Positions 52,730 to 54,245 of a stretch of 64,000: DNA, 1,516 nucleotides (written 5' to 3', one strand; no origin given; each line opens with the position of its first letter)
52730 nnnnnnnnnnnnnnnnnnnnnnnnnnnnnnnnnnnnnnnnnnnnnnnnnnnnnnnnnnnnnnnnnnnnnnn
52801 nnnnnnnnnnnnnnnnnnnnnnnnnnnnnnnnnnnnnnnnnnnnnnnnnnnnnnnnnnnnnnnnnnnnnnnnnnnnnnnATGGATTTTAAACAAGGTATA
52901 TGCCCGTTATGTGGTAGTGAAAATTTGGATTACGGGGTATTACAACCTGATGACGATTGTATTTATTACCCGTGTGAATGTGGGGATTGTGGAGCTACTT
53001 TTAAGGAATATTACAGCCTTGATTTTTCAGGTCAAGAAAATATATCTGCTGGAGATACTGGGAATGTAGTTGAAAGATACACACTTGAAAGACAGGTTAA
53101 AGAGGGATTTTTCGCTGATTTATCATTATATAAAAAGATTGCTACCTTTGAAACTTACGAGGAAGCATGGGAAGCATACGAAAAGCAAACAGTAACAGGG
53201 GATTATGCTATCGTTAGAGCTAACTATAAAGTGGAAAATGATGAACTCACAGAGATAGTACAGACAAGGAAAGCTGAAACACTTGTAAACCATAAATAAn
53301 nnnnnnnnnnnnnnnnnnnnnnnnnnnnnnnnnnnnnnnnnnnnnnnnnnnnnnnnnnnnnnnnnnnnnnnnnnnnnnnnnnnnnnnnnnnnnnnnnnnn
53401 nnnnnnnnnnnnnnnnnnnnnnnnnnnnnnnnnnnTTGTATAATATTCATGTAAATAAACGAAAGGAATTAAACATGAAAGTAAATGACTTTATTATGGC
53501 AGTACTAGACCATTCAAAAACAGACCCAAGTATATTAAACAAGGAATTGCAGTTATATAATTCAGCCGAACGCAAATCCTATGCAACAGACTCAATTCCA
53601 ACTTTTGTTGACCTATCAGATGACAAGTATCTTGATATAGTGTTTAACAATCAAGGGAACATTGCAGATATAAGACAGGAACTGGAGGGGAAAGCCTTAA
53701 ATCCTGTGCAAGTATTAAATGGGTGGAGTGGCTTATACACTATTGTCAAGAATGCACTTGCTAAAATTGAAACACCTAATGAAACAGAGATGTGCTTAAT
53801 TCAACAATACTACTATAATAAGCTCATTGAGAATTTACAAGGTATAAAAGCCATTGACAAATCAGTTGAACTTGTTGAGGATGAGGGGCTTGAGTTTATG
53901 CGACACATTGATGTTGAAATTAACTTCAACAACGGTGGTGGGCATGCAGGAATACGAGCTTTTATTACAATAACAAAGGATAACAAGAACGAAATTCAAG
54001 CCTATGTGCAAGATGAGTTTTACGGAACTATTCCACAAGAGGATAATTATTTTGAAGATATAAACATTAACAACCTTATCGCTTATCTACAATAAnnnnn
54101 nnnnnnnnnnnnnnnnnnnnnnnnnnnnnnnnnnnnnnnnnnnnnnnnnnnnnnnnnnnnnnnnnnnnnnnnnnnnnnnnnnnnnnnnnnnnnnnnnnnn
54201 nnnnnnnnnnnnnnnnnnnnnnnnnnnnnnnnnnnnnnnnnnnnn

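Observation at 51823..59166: Antisense and convergent family-B promoters: the 11-mer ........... occurs in both orientations as the -10 of TTGACA-N16 promoters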

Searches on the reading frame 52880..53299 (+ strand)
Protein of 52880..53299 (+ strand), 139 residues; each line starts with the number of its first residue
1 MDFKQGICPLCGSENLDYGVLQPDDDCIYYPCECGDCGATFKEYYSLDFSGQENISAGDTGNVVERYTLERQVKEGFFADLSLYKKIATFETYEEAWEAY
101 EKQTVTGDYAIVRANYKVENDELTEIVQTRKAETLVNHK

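Call 11: search_protein_families(library=phrogs, proteins=[window:52880-53299:+], max_evalue=0.01)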
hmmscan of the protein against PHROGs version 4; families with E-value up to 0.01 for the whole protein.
window:52880-53299:+ (139 aa): 2 families
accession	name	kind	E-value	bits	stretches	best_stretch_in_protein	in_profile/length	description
phrog_10675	-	unknown function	0.0066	17.6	0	5-50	5-50/98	-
phrog_13157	-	unknown function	0.0099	17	0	5-39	17-49/56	-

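Call 63: search_protein_families(library=pfam, proteins=[window:52880-53299:+], max_evalue=0.05)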
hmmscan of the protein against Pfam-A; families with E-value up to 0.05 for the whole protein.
window:52880-53299:+ (139 aa): 0 families

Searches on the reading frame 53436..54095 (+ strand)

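Call 11: search_protein_families(library=phrogs, proteins=[window:53436-54095:+], max_evalue=0.01)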
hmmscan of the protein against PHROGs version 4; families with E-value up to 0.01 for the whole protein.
window:53436-54095:+ (219 aa): 0 families

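Call 63: search_protein_families(library=pfam, proteins=[window:53475-54095:+], max_evalue=0.05)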
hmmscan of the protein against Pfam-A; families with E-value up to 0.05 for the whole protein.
window:53475-54095:+ (206 aa): 2 families
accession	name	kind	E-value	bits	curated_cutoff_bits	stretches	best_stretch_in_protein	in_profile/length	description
PF11186.13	DUF2972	-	0.03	14.7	22.2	0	56-151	75-164/199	Protein of unknown function (DUF2972)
PF04996.17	AstB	-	0.036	13.2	27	1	58-176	270-385/443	Succinylarginine dihydrolase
